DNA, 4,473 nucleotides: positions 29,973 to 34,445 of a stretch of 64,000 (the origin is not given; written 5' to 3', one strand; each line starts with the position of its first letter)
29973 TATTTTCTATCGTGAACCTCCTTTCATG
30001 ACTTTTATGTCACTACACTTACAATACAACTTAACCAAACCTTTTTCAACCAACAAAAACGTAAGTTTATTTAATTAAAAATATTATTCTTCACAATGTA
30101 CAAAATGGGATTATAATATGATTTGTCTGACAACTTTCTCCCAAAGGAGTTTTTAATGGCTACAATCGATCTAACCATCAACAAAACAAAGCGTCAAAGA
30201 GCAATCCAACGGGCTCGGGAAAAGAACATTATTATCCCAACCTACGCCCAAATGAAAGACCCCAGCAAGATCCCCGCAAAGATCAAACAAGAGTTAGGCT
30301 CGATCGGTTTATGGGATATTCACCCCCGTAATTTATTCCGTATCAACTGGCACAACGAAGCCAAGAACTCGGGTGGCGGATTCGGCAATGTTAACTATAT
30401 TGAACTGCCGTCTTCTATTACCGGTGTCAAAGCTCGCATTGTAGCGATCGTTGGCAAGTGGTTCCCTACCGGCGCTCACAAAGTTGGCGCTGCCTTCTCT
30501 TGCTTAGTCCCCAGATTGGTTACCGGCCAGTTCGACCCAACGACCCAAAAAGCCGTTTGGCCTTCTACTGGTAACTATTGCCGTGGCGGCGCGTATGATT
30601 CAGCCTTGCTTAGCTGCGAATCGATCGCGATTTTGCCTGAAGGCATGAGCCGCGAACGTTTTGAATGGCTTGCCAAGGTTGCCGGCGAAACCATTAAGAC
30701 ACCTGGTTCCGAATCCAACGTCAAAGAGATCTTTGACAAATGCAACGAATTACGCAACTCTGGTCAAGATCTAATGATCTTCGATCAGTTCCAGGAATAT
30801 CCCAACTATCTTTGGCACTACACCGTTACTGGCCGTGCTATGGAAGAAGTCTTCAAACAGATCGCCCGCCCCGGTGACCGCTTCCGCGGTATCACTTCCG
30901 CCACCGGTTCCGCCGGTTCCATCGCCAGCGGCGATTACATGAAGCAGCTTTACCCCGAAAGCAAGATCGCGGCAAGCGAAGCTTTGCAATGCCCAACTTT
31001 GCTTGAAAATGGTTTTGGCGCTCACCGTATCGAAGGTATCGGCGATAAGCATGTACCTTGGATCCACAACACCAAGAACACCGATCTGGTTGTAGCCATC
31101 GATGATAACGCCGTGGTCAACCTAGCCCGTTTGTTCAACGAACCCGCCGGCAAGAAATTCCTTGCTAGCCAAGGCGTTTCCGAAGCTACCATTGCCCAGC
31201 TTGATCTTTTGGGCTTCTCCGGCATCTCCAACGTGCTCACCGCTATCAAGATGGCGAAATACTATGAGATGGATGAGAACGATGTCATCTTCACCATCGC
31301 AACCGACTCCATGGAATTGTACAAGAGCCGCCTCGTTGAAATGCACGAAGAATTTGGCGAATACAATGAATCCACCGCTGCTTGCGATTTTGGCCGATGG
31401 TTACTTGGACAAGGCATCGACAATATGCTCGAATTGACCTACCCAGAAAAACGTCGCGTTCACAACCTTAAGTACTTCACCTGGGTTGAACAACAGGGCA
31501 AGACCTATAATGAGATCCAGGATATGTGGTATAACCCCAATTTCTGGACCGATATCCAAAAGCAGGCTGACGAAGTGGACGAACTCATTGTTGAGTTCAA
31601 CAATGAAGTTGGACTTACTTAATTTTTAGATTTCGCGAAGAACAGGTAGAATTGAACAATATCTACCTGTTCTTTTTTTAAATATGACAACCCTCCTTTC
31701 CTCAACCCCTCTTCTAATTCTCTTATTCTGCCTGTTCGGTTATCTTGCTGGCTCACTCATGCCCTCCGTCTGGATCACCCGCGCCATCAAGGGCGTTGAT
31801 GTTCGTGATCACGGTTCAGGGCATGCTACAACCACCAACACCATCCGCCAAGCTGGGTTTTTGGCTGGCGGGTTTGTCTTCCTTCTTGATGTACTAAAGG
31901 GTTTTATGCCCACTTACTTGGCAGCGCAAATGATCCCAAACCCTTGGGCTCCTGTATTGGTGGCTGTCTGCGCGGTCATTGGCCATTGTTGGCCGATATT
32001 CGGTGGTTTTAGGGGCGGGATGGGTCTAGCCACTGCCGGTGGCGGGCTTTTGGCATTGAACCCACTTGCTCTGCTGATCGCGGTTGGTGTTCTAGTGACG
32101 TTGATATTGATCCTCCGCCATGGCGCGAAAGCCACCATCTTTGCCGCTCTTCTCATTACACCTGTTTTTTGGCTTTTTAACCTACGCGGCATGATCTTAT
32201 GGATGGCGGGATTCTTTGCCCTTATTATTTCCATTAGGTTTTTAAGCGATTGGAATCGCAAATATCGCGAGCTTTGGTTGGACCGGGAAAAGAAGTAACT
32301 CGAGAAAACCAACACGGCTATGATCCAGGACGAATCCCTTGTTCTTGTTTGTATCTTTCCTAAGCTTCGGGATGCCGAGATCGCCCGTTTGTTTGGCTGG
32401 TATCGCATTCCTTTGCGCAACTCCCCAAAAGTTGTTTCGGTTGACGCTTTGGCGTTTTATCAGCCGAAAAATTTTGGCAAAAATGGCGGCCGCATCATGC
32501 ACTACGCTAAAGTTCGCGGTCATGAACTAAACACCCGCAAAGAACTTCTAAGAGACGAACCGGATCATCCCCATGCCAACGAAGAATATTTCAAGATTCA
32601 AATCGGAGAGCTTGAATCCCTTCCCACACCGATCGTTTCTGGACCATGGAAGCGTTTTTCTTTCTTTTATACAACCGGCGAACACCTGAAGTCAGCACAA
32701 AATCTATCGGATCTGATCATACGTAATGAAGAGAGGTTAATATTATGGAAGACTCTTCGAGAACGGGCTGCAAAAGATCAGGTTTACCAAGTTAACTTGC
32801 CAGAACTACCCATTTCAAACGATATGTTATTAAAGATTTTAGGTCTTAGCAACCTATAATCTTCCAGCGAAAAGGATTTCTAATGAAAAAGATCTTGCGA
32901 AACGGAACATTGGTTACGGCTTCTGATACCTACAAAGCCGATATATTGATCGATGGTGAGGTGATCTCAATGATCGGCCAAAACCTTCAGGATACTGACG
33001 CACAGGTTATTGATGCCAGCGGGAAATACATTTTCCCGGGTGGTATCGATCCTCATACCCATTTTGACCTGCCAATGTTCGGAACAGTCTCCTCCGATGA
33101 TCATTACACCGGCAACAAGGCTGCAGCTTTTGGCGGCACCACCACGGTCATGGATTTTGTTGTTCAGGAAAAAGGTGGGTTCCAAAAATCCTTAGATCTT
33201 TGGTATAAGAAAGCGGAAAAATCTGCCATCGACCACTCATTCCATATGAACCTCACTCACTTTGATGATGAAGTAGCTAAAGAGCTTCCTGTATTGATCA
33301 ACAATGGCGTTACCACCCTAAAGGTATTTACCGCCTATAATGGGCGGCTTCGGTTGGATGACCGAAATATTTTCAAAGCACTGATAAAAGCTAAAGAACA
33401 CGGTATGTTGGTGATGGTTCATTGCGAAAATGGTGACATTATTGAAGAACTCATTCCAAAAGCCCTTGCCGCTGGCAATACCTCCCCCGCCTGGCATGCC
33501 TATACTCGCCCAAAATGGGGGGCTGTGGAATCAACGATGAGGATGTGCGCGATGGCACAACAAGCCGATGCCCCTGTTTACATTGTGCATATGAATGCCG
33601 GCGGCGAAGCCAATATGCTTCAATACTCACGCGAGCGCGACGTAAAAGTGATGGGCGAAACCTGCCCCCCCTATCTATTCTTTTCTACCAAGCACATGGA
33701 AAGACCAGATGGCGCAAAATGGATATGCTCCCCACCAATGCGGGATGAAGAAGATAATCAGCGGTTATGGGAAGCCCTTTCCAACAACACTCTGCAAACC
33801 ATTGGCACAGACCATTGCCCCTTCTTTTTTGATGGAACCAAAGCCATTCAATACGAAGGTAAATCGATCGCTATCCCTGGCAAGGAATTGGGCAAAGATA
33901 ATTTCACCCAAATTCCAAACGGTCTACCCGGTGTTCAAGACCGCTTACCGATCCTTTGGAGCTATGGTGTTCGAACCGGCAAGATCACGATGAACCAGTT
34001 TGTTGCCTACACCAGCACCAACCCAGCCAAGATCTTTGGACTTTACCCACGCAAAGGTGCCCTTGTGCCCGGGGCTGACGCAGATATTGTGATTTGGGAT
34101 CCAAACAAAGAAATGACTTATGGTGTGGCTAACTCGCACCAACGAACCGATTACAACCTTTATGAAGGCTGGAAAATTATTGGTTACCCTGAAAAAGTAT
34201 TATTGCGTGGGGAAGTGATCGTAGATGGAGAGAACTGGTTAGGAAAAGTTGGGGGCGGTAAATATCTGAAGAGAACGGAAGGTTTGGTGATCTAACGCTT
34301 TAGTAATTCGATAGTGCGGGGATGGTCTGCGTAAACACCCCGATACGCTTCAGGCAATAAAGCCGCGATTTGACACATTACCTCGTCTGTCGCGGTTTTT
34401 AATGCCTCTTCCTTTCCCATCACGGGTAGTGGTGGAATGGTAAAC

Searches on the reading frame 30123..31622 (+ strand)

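Call 9: search_protein_families(library=pfam, proteins=[window:30123-31622:+], max_evalue=0.00001)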
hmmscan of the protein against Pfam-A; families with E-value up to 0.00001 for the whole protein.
window:30123-31622:+ (499 aa): 1 family
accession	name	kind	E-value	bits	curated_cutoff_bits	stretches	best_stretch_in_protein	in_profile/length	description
PF00291.31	PALP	-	7.9e-11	42.3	35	1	115-338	33-256/295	Pyridoxal-phosphate dependent enzyme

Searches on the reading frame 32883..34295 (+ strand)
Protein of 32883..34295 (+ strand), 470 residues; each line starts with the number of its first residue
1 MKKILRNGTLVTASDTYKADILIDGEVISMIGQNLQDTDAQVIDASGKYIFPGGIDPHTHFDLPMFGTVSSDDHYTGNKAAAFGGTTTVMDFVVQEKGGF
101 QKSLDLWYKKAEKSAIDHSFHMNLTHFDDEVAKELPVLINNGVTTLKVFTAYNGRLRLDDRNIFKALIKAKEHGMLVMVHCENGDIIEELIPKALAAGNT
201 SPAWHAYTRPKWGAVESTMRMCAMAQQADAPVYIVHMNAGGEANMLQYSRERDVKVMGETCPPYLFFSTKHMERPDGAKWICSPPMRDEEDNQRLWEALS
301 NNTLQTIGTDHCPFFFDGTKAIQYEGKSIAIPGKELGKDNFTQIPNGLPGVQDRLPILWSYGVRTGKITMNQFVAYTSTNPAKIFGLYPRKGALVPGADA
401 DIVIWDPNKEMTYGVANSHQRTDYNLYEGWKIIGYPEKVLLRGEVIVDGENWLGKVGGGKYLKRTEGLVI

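Call 9: search_protein_families(library=pfam, proteins=[window:32883-34295:+], max_evalue=0.00001)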
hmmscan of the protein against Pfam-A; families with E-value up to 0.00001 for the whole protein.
window:32883-34295:+ (470 aa): 2 families
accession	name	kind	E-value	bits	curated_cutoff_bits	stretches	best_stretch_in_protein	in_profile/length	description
PF01979.26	Amidohydro_1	-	3.2e-21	76.4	25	1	49-409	1-322/345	Amidohydrolase family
PF07969.17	Amidohydro_3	-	1e-15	58.6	29.7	1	366-446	405-471/472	Amidohydrolase family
